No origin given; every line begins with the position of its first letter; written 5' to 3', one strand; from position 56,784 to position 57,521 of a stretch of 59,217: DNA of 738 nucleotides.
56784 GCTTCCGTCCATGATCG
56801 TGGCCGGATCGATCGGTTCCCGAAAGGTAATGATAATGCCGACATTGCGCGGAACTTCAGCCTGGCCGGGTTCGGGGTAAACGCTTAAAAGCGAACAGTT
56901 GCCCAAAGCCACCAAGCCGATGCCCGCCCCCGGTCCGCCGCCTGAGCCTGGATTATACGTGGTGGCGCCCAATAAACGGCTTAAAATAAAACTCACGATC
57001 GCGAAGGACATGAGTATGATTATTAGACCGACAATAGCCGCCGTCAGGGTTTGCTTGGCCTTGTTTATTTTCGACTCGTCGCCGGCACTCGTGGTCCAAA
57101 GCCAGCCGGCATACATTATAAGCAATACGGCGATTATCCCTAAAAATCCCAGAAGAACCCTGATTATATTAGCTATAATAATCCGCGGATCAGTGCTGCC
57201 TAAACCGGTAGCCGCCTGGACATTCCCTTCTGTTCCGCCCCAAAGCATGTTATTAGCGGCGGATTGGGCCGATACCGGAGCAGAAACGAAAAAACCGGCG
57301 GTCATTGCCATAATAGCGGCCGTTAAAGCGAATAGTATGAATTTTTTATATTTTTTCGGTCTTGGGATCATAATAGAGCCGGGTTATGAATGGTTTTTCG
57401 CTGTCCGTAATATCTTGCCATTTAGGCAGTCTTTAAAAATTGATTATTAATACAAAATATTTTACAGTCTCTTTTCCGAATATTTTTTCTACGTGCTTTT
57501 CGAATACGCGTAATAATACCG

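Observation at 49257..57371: Two tandem giant Cys-rich surface proteins built on a VirB2/TrbC-like pilin membrane module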

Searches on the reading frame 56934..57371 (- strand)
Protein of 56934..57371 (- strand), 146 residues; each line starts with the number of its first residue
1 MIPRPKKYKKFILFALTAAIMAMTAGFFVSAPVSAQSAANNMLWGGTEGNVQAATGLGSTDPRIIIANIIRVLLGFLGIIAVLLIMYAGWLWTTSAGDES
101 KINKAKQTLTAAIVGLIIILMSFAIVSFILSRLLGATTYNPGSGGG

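Call 10: find_homologous_proteins(query=window:56934-57371:-, max_evalue=0.001)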
Query seq(146 aa) (146 aa): 94 proteins with E <= 0.001 among 386 candidates.
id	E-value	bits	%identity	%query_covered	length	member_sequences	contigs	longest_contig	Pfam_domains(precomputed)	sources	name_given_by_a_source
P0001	3.0e-66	240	85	93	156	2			PF18895.6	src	-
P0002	2.5e-47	178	67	92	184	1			PF18895.6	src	-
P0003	1.8e-34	137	54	84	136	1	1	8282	PF18895.6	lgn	-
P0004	4.5e-34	135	52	88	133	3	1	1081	PF18895.6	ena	-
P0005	2.2e-33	133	51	88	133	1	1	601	PF18895.6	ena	-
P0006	3.2e-33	133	52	89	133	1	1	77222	PF18895.6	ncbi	ncbi:MAG: pilin [Candidatus Falkowbacteria bacterium]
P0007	3.7e-33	132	50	92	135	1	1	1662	PF18895.6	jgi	jgi:hypothetical protein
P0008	4.6e-33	132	54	79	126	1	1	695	PF18895.6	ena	-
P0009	1.2e-32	131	52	84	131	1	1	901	PF18895.6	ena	-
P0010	1.9e-32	130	50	92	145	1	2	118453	PF18895.6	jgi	-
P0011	8.1e-32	128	52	94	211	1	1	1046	PF18895.6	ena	-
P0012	2.4e-31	126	47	92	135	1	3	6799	PF18895.6,PF04956.19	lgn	-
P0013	3.5e-31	126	47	92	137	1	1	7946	PF18895.6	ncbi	-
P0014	3.7e-31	126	56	76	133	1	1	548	PF18895.6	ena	-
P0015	1.3e-30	124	53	81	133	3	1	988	PF18895.6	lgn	-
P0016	2.2e-30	123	47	88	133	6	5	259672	PF18895.6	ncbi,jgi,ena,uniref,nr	ncbi:hypothetical protein A2303_06790 [Candidatus Falkowbacteria bacterium RIFOXYB2_FULL_47_14]|unir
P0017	3.1e-30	123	55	72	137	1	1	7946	PF18895.6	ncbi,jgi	-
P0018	4.3e-30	122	62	74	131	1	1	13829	PF18895.6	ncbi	ncbi:MAG: MMCAP2_0565 family pilin-like conjugal transfer protein, partial [Patescibacteria group ba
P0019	4.5e-30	122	44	95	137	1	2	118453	PF18895.6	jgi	-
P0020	6.0e-30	122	55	79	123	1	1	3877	PF18895.6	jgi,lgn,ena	-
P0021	8.1e-30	122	55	73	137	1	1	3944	PF18895.6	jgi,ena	jgi:hypothetical protein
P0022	8.9e-30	121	53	78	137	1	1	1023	PF18895.6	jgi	jgi:hypothetical protein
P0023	1.5e-29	121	61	78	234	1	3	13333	PF18895.6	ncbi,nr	ncbi:hypothetical protein KKH38_02330, partial [Patescibacteria group bacterium]|nr:hypothetical pro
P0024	1.8e-29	120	46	86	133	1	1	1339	PF18895.6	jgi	jgi:pyridoxal biosynthesis lyase PdxS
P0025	2.3e-29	120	48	86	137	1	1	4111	PF18895.6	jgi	jgi:hypothetical protein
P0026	3.7e-29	119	55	71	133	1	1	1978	PF18895.6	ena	-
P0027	2.2e-28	117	67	60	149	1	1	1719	PF18895.6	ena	-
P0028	9.8e-28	115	65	60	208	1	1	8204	PF18895.6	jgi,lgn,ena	-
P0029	1.7e-27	114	53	90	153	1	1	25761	PF18895.6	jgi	jgi:hypothetical protein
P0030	4.1e-27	113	51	76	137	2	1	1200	PF18895.6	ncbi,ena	-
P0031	4.4e-27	113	53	75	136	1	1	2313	PF18895.6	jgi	jgi:Zn-dependent protease with chaperone function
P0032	3.5e-26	110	64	58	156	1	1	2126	PF18895.6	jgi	jgi:amino acid transporter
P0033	5.5e-26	109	52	90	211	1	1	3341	PF18895.6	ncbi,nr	ncbi:MAG TPA: hypothetical protein VKO42_04480, partial [Patescibacteria group bacterium]|nr:hypothe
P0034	5.6e-26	109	56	77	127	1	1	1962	PF18895.6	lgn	-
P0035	6.6e-26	109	45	94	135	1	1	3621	PF18895.6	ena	-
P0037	2.8e-25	107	45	88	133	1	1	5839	PF18895.6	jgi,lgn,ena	-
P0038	4.3e-25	106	45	88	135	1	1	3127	PF18895.6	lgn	-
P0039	1.6e-24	104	46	92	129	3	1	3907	PF18895.6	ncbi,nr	ncbi:pilin [Patescibacteria group bacterium]|nr:pilin [Patescibacteria group bacterium]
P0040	1.7e-24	104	45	88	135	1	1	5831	PF18895.6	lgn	-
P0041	9.6e-24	102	47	75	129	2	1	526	PF18895.6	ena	-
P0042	1.7e-23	101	43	89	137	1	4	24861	PF18895.6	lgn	-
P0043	6.6e-23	99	47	89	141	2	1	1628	PF18895.6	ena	-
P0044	7.5e-23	99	47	92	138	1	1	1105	PF04956.19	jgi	jgi:hypothetical protein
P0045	7.7e-23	99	44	88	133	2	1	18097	PF18895.6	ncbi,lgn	-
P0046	7.8e-23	99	66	58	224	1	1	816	PF18895.6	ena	-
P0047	3.0e-22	97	44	86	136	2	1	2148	PF18895.6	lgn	-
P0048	3.3e-22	97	47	75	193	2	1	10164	PF18895.6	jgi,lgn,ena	-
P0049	8.7e-22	96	46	73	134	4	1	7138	PF18895.6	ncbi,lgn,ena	-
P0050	9.0e-22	96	41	89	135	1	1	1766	PF18895.6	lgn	-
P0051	9.8e-22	95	46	75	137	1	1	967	PF18895.6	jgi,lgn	jgi:hypothetical protein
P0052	2.4e-21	94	55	60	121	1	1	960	PF18895.6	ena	-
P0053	4.1e-21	93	46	84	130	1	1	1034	PF18895.6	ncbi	-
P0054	5.8e-21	93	45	90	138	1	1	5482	PF18895.6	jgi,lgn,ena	-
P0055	6.6e-21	93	46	73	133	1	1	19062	PF18895.6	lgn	-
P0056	1.2e-20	92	53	62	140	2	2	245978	PF18895.6,PF04956.19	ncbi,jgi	ncbi:MAG: hypothetical protein WC052_00040 [Patescibacteria group bacterium]|jgi:phage shock protein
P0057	2.0e-20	91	59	54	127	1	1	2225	PF18895.6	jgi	jgi:hypothetical protein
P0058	3.2e-20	91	45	73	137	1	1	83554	PF18895.6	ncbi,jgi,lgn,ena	ncbi:MAG: pilin [bacterium]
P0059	8.6e-20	89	45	82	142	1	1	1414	PF18895.6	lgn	-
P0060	1.0e-19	89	46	88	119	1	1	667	PF18895.6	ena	-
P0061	2.1e-19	88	57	54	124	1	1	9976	PF18895.6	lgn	-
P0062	3.0e-19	87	52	58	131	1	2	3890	PF18895.6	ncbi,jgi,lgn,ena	-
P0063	3.8e-19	87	45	88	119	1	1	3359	PF18895.6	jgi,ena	-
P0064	9.5e-19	86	53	62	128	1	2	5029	PF18895.6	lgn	-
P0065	1.1e-18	86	51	61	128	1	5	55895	PF18895.6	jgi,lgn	-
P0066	1.5e-18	85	45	88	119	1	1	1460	PF18895.6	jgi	-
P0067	1.9e-18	85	38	92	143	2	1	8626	PF18895.6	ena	-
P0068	2.1e-18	85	50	62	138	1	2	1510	PF18895.6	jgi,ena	-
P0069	4.7e-18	83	49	65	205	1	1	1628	PF18895.6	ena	-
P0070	1.4e-17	82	43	84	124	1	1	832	PF18895.6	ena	-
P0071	5.0e-17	80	40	95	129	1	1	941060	PF18895.6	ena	-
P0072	7.1e-17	80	49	58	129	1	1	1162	PF18895.6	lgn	-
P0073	2.2e-16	78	43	62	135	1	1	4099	PF18895.6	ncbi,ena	-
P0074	2.8e-16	78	39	76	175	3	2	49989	PF18895.6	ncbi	-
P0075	2.9e-16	78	51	58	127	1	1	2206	PF18895.6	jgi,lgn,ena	-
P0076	6.5e-15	73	58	61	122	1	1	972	PF18895.6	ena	-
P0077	7.2e-15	73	48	42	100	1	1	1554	PF18895.6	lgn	-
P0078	2.4e-14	71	38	86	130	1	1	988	PF18895.6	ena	-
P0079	1.0e-13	69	47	58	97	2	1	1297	PF18895.6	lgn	-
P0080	1.6e-13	69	47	58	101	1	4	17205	PF18895.6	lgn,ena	-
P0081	2.3e-13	68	46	57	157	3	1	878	PF18895.6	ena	-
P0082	3.5e-13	68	39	64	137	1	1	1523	PF18895.6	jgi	-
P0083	4.2e-13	67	33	91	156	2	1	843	PF18895.6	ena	-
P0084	6.1e-13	67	41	64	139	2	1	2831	PF18895.6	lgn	-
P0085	1.6e-10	59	46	55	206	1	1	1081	PF18895.6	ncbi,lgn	-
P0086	2.7e-10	58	45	56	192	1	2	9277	PF18895.6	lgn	-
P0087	6.0e-8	51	51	32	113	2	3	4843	PF18895.6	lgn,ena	-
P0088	9.3e-8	50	44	51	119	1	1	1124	PF18895.6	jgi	jgi:amino acid transporter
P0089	1.9e-7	49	41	35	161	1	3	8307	PF18895.6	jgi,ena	-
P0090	2.4e-7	49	38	69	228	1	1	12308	PF18895.6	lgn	-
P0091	3.8e-7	48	38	61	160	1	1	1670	PF18895.6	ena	-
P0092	1.7e-6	46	40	48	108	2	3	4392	PF18895.6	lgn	-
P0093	2.5e-5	42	37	61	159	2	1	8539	PF18895.6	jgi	-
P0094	2.2e-4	39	48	42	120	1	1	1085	PF18895.6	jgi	jgi:hypothetical protein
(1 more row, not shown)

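Call 30: find_encoding_contigs(protein=P0016, flank=10000, max_places=1)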
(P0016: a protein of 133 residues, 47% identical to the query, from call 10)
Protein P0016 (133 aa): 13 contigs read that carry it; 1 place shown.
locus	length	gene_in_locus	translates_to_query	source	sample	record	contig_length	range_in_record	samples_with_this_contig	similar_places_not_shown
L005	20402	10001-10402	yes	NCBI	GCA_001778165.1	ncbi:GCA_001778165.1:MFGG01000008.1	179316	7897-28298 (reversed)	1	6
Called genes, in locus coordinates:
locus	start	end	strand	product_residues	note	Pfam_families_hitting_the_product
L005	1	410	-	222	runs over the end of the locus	-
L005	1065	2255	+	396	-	PF07690:MFS_1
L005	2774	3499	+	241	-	-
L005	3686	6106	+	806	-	PF13529:Peptidase_C39_2, PF14312:FG-GAP_2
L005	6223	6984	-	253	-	PF00535:Glycos_transf_2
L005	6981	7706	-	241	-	PF13489:Methyltransf_23, PF13847:Methyltransf_31 (weak), PF08241:Methyltransf_11, PF08242:Methyltransf_12, PF13649:Methyltransf_25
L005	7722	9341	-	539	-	-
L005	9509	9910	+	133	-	PF18895:T4SS_pilin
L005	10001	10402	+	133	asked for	PF18895:T4SS_pilin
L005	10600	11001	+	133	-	PF18895:T4SS_pilin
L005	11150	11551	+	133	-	PF18895:T4SS_pilin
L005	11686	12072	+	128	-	PF18895:T4SS_pilin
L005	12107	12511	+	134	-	PF18895:T4SS_pilin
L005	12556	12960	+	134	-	PF18895:T4SS_pilin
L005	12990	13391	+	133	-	PF18895:T4SS_pilin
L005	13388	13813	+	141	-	PF18895:T4SS_pilin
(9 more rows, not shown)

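Call 34: search_solved_structures(query=A1, max_evalue=10, show_alignments=3)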
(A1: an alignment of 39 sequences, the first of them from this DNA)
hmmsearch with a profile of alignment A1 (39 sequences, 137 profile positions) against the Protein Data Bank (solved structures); distinct sequences matched with E-value up to 10: 3.
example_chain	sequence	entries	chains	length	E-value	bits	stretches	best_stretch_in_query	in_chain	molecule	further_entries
1t5b_A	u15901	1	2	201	0.28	14.4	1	45-88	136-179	Acyl carrier protein phosphodiesterase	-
8cue_1A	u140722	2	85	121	0.65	13.2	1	38-116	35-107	Protein virB2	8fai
8exh_A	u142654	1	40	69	4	10.7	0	55-116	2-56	Protein virB2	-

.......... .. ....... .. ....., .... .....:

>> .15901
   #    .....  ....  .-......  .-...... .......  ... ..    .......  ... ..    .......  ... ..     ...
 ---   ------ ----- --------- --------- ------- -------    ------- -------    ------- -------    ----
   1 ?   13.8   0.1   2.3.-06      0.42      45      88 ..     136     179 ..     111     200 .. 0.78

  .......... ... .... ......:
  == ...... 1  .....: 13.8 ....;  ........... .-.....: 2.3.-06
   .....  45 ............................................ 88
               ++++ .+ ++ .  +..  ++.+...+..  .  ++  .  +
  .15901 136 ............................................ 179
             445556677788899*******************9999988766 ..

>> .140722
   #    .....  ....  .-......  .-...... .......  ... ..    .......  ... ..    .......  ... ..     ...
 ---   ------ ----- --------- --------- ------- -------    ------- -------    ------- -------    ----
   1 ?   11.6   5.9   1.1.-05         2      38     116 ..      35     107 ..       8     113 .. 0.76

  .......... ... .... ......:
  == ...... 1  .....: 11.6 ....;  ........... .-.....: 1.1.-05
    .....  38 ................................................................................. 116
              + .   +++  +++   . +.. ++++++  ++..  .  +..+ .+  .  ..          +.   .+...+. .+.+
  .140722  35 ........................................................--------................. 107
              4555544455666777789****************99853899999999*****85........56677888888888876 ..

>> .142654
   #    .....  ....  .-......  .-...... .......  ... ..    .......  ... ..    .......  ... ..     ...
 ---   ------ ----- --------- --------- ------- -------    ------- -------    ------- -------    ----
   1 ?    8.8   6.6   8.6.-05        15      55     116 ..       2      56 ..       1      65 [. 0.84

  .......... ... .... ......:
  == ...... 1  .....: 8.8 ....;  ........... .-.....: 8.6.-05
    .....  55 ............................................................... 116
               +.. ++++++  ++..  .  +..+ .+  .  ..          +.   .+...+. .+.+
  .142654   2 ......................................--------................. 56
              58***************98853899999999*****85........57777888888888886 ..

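Call 37: search_protein_families(library=pfam, alignment_id=A1, max_evalue=0.01)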
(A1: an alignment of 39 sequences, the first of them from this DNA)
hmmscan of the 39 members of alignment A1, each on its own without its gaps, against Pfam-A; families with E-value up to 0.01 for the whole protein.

A. member 1, seq(140 aa): 1 family
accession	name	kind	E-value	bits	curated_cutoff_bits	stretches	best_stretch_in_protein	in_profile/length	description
PF18895.5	T4SS_pilin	-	1.6e-06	28.5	26.6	1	65-129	8-71/71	Type IV secretion system pilin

B. families by the number of members that match (of 39 scanned): 12 families
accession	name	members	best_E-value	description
PF18895.5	T4SS_pilin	39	6.9e-11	Type IV secretion system pilin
PF04956.18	TrbC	15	3.6e-07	TrbC/VIRB2 pilin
PF05987.18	DUF898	4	0.00066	Bacterial protein of unknown function (DUF898)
PF02322.20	Cyt_bd_oxida_II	2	0.00036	Cytochrome bd terminal oxidase subunit II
PF04515.18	Choline_transpo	2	0.0019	Plasma-membrane choline transporter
PF01554.23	MatE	2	0.0051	MatE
PF06195.18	DUF996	1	0.00056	Protein of unknown function (DUF996)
PF19607.4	DUF6112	1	0.0081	Family of unknown function (DUF6112)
PF07885.22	Ion_trans_2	1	0.0082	Ion channel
PF11992.13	TgpA_N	1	0.0083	TgpA N-terminal domain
PF13786.12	DUF4179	1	0.0088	Domain of unknown function (DUF4179)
PF24648.1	DUF7641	1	0.0089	Domain of unknown function (DUF7641)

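Call 41: predict_structure(alignment_id=A1)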
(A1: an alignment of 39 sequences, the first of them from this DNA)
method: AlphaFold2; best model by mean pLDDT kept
length: 140 residues; sequences in the alignment: 39
mean_pLDDT: 79.6   pTM: 0.55
mean pLDDT of the five models: 79.6, 77.4, 76.3, 73.3, 72.9
residues with pLDDT >= 90: 52; 70-90: 46; 50-70: 35; < 50: 7
segments of 3 or more residues with pLDDT < 50: 35-38
pLDDT, mean of each block of 10 residues (from residue 1): 65 83 75 50 59 65 81 90 96 95 96 94 91 76
secondary structure, 60 per line:
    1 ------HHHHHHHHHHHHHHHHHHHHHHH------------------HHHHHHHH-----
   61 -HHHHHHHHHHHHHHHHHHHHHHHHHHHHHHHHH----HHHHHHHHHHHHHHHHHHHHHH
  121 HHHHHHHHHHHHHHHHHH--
elements in order: H7-29 H48-55 H62-94 H99-138

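Call 45: fold_search(model_id=the predicted structure, library=pdb)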
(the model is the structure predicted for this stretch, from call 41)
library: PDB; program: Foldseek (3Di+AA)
matches with E <= 10: 129; with E <= 0.001: 0
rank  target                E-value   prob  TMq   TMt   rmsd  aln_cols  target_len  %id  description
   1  9vub_A                3.0e-01  0.99  0.52  0.20   5.1        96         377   16  channel C complex with 3 (released 2026-03-11)
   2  9vub_C                4.3e-01  0.97  0.48  0.19   6.4       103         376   14  channel C complex with 3 (released 2026-03-11)
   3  9o85_A                7.5e-01  0.90  0.48  0.19   5.9        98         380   16  Cryo-EM structure of KCa2.2_I/calmodulin channel in complex with rimtuzalcap (released 2025-06-18)
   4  6cnn_A                2.2e+00  0.80  0.51  0.21   5.9        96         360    6  Cryo-EM structure of the human SK4/calmodulin channel complex in the Ca2+ bound state I (released 2018-05-02)
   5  7w7z                  2.3e+00  0.35  0.46  0.45  19.4       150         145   13  Crystal Structure of human Focal Adhesion Targeting (FAT) domain of the Focal Adhesion Kinase (released 2022-12-21)
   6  6yo0_g1               2.5e+00  0.84  0.47  0.71   1.8        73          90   11  Cryo-EM structure of Tetrahymena thermophila mitochondrial ATP synthase - F1/peripheral stalk (released 2020-09-30)
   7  1urf_MODEL_1_A        3.0e+00  0.75  0.35  0.58   1.9        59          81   25  HR1b domain from PRK1 (released 2003-11-06)
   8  8f2k_G                3.0e+00  0.23  0.30  0.39   5.5        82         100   13  Structure of yeast F1-ATPase determined with 100 micromolar cruentaren A (released 2023-04-05)
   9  1a91_MODEL_1_A        3.2e+00  0.57  0.36  0.58   2.6        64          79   14  SUBUNIT C OF THE F1FO ATP SYNTHASE OF ESCHERICHIA COLI; NMR, 10 STRUCTURES (released 1998-07-01)
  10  5da9_A                3.2e+00  0.44  0.39  0.15   3.1        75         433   13  ATP-gamma-S bound Rad50 from Chaetomium thermophilum in complex with the Rad50-binding domain of Mre11 (released 2016-03-02)
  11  9sv3_D                3.4e+00  0.80  0.40  0.25   1.5        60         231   13  Local refinement of EloB/EloC/VHL/CV2a/14-3-3zeta/ERa from pose 1 (released 2025-12-03)
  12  7uq2_A                3.4e+00  0.63  0.42  0.63   2.5        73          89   14  Vs.4 from T4 phage in complex with cGAMP (released 2023-02-08)
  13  5jje_B                3.6e+00  0.09  0.20  0.35   6.3        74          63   28  Structure of the SRII/HtrII Complex in I212121 space group ("U" shape) (released 2017-02-15)
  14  9rxe_MODEL_1_A        3.8e+00  0.47  0.37  0.49   7.3        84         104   12  Solution structure of the HR1c domain of human PKN1 (released 2025-12-31)
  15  4nkg_D                3.8e+00  0.18  0.26  0.47   4.7        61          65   20  Crystal structure of SspH1 LRR domain in complex PKN1 HR1b domain (released 2013-12-11)
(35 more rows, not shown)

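Call 94: find_encoding_contigs(protein=P0090, flank=8000, max_places=1)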
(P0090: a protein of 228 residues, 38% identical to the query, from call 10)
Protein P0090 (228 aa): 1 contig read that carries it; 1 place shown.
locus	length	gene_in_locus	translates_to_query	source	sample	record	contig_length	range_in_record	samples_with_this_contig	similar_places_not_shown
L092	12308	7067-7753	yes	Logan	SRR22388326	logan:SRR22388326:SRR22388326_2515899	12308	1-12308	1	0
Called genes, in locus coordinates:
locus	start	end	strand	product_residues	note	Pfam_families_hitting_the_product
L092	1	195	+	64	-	?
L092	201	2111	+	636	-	-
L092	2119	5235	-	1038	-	-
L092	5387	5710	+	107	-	PF05635:23S_rRNA_IVP, PF22296:bAvd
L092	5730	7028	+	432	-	PF00486:Trans_reg_C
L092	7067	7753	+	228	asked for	PF18895:T4SS_pilin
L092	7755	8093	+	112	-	PF18895:T4SS_pilin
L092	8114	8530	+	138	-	PF18895:T4SS_pilin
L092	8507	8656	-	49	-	-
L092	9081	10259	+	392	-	PF12666:PrgI (weak), PF13620:CarboxypepD_reg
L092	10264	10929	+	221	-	PF26593:TraC-like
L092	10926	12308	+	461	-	?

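Call 95: find_encoding_contigs(protein=P0086, flank=8000, max_places=1)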
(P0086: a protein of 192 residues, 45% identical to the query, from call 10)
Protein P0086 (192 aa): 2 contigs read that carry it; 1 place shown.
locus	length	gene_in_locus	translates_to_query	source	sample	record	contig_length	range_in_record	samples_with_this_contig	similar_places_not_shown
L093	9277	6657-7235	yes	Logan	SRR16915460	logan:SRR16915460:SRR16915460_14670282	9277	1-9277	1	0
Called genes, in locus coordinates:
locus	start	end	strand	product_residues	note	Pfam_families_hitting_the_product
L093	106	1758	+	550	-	-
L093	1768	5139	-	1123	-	-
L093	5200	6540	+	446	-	PF00486:Trans_reg_C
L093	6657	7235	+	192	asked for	PF18895:T4SS_pilin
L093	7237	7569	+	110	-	-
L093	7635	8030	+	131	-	PF18895:T4SS_pilin (weak)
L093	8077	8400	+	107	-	-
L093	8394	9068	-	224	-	-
